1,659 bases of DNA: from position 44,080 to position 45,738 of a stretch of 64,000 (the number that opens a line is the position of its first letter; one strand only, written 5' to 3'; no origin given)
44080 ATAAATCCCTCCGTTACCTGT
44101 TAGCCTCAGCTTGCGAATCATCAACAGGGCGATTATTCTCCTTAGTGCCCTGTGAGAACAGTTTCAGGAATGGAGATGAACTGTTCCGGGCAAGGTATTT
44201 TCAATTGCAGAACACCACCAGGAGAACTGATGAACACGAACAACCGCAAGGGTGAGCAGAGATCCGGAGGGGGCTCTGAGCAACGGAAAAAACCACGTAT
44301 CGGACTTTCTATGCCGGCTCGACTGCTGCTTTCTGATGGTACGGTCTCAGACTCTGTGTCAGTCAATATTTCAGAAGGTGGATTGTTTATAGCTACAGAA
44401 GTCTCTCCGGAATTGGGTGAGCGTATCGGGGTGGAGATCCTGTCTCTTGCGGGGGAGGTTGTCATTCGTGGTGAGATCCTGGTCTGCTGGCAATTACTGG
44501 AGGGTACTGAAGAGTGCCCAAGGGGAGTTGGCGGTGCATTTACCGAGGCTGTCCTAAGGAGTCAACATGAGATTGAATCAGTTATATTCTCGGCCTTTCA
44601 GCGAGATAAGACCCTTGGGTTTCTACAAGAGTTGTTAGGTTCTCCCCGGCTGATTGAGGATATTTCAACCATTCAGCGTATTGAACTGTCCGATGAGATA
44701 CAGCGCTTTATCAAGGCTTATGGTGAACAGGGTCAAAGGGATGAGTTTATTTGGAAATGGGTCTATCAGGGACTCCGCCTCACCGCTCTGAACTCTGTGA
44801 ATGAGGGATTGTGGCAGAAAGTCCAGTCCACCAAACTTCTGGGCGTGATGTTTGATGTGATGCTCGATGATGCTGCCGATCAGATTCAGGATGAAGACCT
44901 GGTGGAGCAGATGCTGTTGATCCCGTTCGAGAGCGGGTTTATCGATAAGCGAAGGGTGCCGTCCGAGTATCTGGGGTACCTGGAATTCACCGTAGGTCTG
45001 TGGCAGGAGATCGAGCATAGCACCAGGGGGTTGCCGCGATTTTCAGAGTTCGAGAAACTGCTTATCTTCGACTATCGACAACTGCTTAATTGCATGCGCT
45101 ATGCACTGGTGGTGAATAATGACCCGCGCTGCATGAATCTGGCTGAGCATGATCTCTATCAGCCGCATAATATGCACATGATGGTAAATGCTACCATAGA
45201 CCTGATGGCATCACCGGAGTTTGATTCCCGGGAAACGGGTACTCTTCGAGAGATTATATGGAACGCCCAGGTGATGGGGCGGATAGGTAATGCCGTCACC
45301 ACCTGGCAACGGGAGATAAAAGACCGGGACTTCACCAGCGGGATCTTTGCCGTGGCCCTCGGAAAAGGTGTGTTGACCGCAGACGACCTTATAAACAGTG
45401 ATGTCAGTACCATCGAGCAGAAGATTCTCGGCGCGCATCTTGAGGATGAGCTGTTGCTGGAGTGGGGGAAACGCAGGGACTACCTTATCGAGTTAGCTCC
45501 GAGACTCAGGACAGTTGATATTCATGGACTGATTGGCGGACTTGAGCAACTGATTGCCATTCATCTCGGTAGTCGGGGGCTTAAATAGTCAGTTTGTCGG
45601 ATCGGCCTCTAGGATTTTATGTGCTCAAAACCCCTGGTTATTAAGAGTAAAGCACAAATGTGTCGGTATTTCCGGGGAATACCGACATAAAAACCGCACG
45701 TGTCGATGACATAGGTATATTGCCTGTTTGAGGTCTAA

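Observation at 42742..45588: PilZ (c-di-GMP receptor) domain fused to a class I terpene-synthase-like domain, divergently paired with a GT1 glycosyltransferase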

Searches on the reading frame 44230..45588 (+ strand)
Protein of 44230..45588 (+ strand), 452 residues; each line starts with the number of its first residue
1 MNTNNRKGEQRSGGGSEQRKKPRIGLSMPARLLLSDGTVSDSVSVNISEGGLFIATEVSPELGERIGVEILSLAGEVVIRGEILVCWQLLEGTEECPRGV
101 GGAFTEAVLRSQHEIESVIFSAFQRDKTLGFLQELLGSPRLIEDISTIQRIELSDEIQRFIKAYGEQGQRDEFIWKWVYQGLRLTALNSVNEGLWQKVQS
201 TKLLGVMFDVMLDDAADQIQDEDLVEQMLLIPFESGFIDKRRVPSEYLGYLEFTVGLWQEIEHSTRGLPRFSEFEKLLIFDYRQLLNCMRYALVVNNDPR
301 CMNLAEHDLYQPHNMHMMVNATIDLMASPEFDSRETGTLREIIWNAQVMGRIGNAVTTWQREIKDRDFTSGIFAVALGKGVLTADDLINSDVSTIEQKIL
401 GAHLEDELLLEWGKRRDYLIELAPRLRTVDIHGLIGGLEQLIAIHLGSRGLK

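Call 3: search_protein_families(library=pfam, proteins=[window:44230-45588:+], max_evalue=1)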
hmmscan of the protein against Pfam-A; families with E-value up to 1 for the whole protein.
window:44230-45588:+ (452 aa): 1 family
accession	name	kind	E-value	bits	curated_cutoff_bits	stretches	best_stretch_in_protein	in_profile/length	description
PF07238.19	PilZ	-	1.3e-08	35.6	22.5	1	17-120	1-101/102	PilZ domain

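Call 4: search_protein_families(library=ncbifam, proteins=[window:44230-45588:+], max_evalue=1)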
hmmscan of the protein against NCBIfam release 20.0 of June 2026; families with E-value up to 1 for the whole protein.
window:44230-45588:+ (452 aa): 1 family
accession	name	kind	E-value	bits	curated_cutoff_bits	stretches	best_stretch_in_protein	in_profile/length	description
TIGR02266.1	gmx_TIGR02266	paralog_domain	1.1e-07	31.9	68.7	1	40-119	17-95/96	TIGR02266 family protein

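Call 5: find_homologous_proteins(query=window:44230-45588:+)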
Query window:44230-45588:+ (452 aa): 253 proteins with E <= 0.001 among 8000 candidates; the best 120 are listed.
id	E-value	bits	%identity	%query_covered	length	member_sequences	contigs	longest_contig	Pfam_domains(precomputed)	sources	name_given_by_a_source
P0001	0.0e+0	1010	100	100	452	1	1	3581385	PF07238.20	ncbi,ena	-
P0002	6.8e-259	877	87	100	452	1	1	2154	PF07238.20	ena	-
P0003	5.2e-232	788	78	100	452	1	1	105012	PF07238.20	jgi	jgi:hypothetical protein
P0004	8.6e-230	781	77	100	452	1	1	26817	PF07238.20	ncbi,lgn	-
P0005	4.0e-205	700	71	100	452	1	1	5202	PF07238.20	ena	-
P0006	8.7e-166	570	58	96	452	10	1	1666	PF07238.20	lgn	-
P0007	1.4e-164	566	58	96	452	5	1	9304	PF07238.20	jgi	jgi:hypothetical protein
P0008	3.4e-164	565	58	97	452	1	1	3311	PF07238.20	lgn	-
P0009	1.5e-163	563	58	98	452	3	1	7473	PF07238.20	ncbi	-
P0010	7.4e-153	527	54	100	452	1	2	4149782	PF07238.20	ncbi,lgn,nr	ncbi:MAG: PilZ domain-containing protein [Candidatus Scalindua sp.]|nr:PilZ domain-containing protei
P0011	1.7e-150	520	54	97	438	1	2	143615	PF07238.20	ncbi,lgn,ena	-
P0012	7.4e-150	518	59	85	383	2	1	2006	-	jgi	jgi:hypothetical protein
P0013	1.9e-132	460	64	69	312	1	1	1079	-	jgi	jgi:hypothetical protein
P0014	2.7e-118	414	44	100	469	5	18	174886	PF07238.20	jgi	-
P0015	2.6e-105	371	66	56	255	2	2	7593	-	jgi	-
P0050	2.8e-85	305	46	69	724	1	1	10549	PF13292.12,PF02780.26,PF02779.30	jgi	jgi:transketolase C-terminal domain/subunit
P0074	2.3e-82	295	44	71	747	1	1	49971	-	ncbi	-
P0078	4.0e-82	294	40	89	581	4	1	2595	-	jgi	jgi:hypothetical protein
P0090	4.6e-81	291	44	69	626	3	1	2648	PF02780.26,PF02779.30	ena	-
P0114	2.5e-79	285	46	69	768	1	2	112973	-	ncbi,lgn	-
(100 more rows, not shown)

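Call 6: search_solved_structures(query=window:44230-45588:+, max_evalue=10, show_alignments=3)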
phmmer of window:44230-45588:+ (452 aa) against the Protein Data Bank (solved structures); distinct sequences matched with E-value up to 10: 6.
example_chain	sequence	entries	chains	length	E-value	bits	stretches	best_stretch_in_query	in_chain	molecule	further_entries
6hyh_A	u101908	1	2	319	0.41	12.5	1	152-230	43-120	Periplasmic binding protein/LacI transcriptional regulator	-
6hbd_A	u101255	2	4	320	0.42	12.5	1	152-230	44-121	ABC transporter periplasmic-binding protein YtfQ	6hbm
6hb0_A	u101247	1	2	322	0.42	12.5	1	152-230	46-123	ABC transporter periplasmic-binding protein YtfQ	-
3bn1_A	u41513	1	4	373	1.5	10.6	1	319-394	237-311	Perosamine synthetase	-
3dr4_A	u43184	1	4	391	1.7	10.5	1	319-394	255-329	Putative perosamine synthetase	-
3dr7_A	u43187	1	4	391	1.7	10.5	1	319-394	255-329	Putative perosamine synthetase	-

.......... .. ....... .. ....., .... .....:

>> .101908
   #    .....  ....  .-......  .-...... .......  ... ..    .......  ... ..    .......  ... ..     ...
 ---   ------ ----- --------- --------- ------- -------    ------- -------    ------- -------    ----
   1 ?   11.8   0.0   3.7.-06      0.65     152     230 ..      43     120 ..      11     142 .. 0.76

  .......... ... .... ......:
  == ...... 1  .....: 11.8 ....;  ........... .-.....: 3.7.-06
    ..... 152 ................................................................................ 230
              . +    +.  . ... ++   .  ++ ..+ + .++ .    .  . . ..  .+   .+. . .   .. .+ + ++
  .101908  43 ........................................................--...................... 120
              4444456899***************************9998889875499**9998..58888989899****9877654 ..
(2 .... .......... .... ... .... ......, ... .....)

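Call 13: search_solved_structures(query=A1, max_evalue=10, show_alignments=3)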
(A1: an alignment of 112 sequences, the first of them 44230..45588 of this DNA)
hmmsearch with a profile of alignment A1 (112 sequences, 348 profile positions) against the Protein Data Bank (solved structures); distinct sequences matched with E-value up to 10: 0.

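Call 14: find_encoding_contigs(protein=window:44230-45588:+, flank=10000, max_places=3)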
Protein window:44230-45588:+ (452 aa): no gene with exactly this product is on record in the collection.

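Call 15: find_encoding_contigs(protein=P0001, flank=10000, max_places=3)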
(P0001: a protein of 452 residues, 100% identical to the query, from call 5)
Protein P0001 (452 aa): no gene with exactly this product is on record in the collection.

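Call 16: find_encoding_contigs(protein=P0010, flank=10000, max_places=3)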
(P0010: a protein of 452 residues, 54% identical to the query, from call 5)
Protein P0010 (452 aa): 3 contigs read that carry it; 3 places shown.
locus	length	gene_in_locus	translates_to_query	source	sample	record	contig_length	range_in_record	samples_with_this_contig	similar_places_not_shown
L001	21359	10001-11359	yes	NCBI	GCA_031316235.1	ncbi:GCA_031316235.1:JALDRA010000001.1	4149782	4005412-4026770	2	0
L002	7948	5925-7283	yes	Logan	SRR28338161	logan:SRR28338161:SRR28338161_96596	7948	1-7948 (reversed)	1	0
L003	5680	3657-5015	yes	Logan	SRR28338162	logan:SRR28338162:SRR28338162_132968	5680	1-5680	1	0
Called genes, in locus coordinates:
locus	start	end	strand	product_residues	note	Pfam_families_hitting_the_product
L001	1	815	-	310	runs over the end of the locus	PF02729:OTCace_N, PF00185:OTCace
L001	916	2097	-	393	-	PF00202:Aminotran_3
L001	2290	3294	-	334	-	PF00696:AA_kinase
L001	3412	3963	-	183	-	PF02075:RuvC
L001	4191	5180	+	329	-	PF01180:DHO_dh, PF01207:Dus (faint)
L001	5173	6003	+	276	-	PF10418:DHODB_Fe-S_bind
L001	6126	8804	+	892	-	PF02739:5_3_exonuc_N, PF01367:5_3_exonuc, PF01612:DNA_pol_A_exo1, PF22619:DNA_polI_exo1, PF00476:DNA_pol_A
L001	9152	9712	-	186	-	PF00156:Pribosyltran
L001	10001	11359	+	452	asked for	PF07238:PilZ (weak)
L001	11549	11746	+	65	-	PF15919:HicB_lk_antitox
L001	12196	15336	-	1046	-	PF13091:PLDc_2, PF09565:RE_NgoFVII (weak), PF00270:DEAD, PF04851:ResIII, PF18766:SWI2_SNF2, PF00271:Helicase_C, PF11907:DUF3427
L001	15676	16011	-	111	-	-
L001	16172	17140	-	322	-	PF01435:Peptidase_M48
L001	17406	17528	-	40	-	-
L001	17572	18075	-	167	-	PF02293:AmiS_UreI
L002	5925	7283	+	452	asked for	PF07238:PilZ (weak)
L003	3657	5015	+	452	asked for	PF07238:PilZ (weak)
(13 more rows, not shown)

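Call 17: find_encoding_contigs(protein=P0003, flank=8000, max_places=2)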
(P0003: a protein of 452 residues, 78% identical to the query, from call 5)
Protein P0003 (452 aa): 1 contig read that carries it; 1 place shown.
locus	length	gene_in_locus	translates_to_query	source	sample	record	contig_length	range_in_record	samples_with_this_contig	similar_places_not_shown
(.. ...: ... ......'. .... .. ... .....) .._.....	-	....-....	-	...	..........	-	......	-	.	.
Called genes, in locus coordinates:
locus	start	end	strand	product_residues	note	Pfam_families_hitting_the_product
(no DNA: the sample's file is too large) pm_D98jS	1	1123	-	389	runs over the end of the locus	PF25917:BSH_RND (weak), PF25954:Beta-barrel_RND_2 (faint), PF25989:YknX_C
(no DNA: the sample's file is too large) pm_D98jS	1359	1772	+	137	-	PF01844:HNH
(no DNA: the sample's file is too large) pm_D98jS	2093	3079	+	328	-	PF03480:DctP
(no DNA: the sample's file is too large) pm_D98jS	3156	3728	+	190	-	PF04290:DctQ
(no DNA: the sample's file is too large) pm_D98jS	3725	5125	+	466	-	PF06808:DctM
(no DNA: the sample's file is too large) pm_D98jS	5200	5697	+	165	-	PF00582:Usp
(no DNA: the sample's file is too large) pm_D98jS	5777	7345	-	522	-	PF01384:PHO4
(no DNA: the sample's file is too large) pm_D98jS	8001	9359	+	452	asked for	PF07238:PilZ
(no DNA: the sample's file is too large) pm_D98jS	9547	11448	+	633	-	PF02824:TGS, PF07973:tRNA_SAD, PF00587:tRNA-synt_2b, PF03129:HGTP_anticodon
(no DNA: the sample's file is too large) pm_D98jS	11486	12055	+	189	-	PF05198:IF3_N, PF00707:IF3_C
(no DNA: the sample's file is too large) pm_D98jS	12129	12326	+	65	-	PF01632:Ribosomal_L35p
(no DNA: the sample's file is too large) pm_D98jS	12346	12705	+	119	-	PF00453:Ribosomal_L20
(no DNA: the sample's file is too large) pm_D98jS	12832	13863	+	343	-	PF02912:Phe_tRNA-synt_N, PF01409:tRNA-synt_2d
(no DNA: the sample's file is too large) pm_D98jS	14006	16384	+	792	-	PF01588:tRNA_bind, PF03483:B3_4, PF03484:B5, PF17759:tRNA_synthFbeta, PF03147:FDX-ACB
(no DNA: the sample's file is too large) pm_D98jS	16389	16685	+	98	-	PF00216:Bac_DNA_binding, PF18291:HU-HIG (weak)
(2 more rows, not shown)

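Call 18: find_encoding_contigs(protein=P0004, flank=8000, max_places=2)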
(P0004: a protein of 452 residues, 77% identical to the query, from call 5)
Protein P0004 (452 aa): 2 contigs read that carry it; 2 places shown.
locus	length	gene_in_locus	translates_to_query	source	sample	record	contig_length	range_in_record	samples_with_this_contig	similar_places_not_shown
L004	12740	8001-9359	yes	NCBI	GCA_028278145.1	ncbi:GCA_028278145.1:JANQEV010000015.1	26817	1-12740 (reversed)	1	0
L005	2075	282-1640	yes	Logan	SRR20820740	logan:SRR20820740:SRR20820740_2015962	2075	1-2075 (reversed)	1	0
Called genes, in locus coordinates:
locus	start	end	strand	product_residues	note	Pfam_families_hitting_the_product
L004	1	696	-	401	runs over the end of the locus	PF12704:MacB_PCD, PF02687:FtsX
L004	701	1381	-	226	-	PF00005:ABC_tran, PF02463:SMC_N (faint), PF13304:AAA_21 (faint)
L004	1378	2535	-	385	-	PF25917:BSH_RND (weak), PF25954:Beta-barrel_RND_2 (weak), PF25975:CzcB_C (weak), PF25989:YknX_C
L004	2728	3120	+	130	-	PF01844:HNH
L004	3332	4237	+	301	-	PF00989:PAS (faint), PF13426:PAS_9, PF00990:GGDEF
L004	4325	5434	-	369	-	PF00581:Rhodanese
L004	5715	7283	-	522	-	PF01384:PHO4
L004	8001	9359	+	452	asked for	PF07238:PilZ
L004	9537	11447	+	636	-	PF02824:TGS, PF07973:tRNA_SAD, PF00587:tRNA-synt_2b, PF03129:HGTP_anticodon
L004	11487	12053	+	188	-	PF05198:IF3_N, PF00707:IF3_C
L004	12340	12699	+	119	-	PF00453:Ribosomal_L20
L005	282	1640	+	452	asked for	PF07238:PilZ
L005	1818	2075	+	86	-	?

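Call 19: find_encoding_contigs(protein=P0050, flank=8000, max_places=2)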
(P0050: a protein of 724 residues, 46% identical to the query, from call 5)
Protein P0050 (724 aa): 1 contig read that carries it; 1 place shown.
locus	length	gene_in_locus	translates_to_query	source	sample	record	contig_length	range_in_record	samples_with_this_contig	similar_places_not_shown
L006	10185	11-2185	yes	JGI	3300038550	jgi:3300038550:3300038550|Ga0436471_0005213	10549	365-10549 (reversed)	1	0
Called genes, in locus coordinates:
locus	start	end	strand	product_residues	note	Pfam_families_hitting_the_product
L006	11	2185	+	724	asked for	PF13292:DXP_synthase_N, PF02779:Transket_pyr, PF02780:Transketolase_C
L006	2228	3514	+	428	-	PF01266:DAO (faint), PF01494:FAD_binding_3, PF07992:Pyr_redox_2 (faint)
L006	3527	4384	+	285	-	PF02401:LYTB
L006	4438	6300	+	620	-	PF00672:HAMP, PF02518:HATPase_c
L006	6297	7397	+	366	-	PF00072:Response_reg, PF02518:HATPase_c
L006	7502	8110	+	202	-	-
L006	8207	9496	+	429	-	PF03349:Toluene_X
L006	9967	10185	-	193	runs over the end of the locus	?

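Call 20: predict_structure(alignment_id=A1)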
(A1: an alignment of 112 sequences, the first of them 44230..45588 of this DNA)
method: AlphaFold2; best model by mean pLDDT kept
length: 452 residues; sequences in the alignment: 112
mean_pLDDT: 88.0   pTM: 0.78
mean pLDDT of the five models: 88.0, 88.0, 87.9, 87.9, 87.2
residues with pLDDT >= 90: 291; 70-90: 120; 50-70: 19; < 50: 22
segments of 3 or more residues with pLDDT < 50: 1-22
pLDDT, mean of each block of 10 residues (from residue 1): 37 41 64 87 73 83 92 79 90 82 84 72 83 92 91 95 87 90 98 98 96 89 96 97 97 98 98 98 92 90 86 79 98 98 96 92 90 94 95 96 92 96 98 98 90 64
secondary structure, 60 per line:
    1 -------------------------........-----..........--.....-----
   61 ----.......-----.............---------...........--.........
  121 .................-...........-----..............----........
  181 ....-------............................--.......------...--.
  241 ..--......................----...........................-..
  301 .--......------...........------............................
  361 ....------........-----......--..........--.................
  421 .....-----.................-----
elements in order: E26-33 E39-48 E51-55 E65-71 E77-89 E99-109 H112-137 H139-149 H155-168 H173-184 H192-219 H222-228 H245-266 H271-297 H304-309 H316-326 H333-364 H371-378 H384-389 H392-401 H404-425 H431-447

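Call 22: fold_search(model_id=the predicted structure, library=pdb)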
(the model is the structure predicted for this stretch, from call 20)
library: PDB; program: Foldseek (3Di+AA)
matches with E <= 10: 803; with E <= 0.001: 18
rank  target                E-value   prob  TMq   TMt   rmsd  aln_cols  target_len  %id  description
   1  5imi_C                3.0e-04  1.00  0.36  0.48  12.3       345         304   12  Crystal structure of S303A Aspergillus terreus aristolochene synthase complexed with (1S,8S,9aR)-1,9a-dimethyl-8-(prop (released 2016-05-25)
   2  9hqm_B                3.3e-04  1.00  0.42  0.58   7.5       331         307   11  T-Muurolol Synthase from Roseiflexus castenholzii (TmS) in complex with FSPP (released 2025-12-24)
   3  9hqi_A                3.9e-04  1.00  0.43  0.60   5.5       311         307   11  T-Muurolol Synthase from Roseiflexus castenholzii (TmS) in complex with 2,3-DHFPP [P4(3)2(1)2(1)] (released 2025-12-24)
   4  5imi_B                4.3e-04  1.00  0.38  0.52  11.4       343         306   14  Crystal structure of S303A Aspergillus terreus aristolochene synthase complexed with (1S,8S,9aR)-1,9a-dimethyl-8-(prop (released 2016-05-25)
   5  5in8_B                4.9e-04  1.00  0.37  0.50  12.3       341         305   13  Crystal structure of Q151H Aspergillus terreus aristolochene synthase (released 2016-05-25)
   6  7bzb                  5.6e-04  1.00  0.44  0.38  10.9       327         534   12  Crystal structure of plant sesterterpene synthase AtTPS18 (released 2020-09-23)
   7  8b4l_C                5.6e-04  1.00  0.43  0.58   6.8       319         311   15  Crystal structure of a selenomethionine-labeled hydropyrene synthase (M75L variant) in its closed conformation (released 2023-10-04)
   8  8b4l_A                5.9e-04  1.00  0.41  0.57   6.8       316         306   15  Crystal structure of a selenomethionine-labeled hydropyrene synthase (M75L variant) in its closed conformation (released 2023-10-04)
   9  8b4l_B                6.4e-04  1.00  0.43  0.58   6.8       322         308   15  Crystal structure of a selenomethionine-labeled hydropyrene synthase (M75L variant) in its closed conformation (released 2023-10-04)
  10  7bzc                  7.3e-04  1.00  0.44  0.38   5.3       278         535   14  Crystal structure of plant sesterterpene synthase AtTPS18 complexed with farnesyl thiolodiphosphate (FSPP) (released 2020-09-23)
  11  8b4l_E                7.3e-04  1.00  0.42  0.58   6.5       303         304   16  Crystal structure of a selenomethionine-labeled hydropyrene synthase (M75L variant) in its closed conformation (released 2023-10-04)
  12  8b4l_F                8.0e-04  1.00  0.40  0.55   6.6       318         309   14  Crystal structure of a selenomethionine-labeled hydropyrene synthase (M75L variant) in its closed conformation (released 2023-10-04)
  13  9hqm_A                8.4e-04  1.00  0.41  0.57   7.3       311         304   11  T-Muurolol Synthase from Roseiflexus castenholzii (TmS) in complex with FSPP (released 2025-12-24)
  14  4kux_A                8.4e-04  1.00  0.37  0.51  12.1       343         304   14  Crystal structure of Aspergillus terreus aristolochene synthase complexed with farnesyl thiolodiphosphate (FSPP) (released 2013-08-14)
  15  3m01                  8.8e-04  1.00  0.38  0.33  14.1       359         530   11  The Crystal Structure of 5-epi-aristolochene synthase complexed with (2-trans,6-trans)-2-fluorofarnesyl diphosphate (released 2010-07-07)
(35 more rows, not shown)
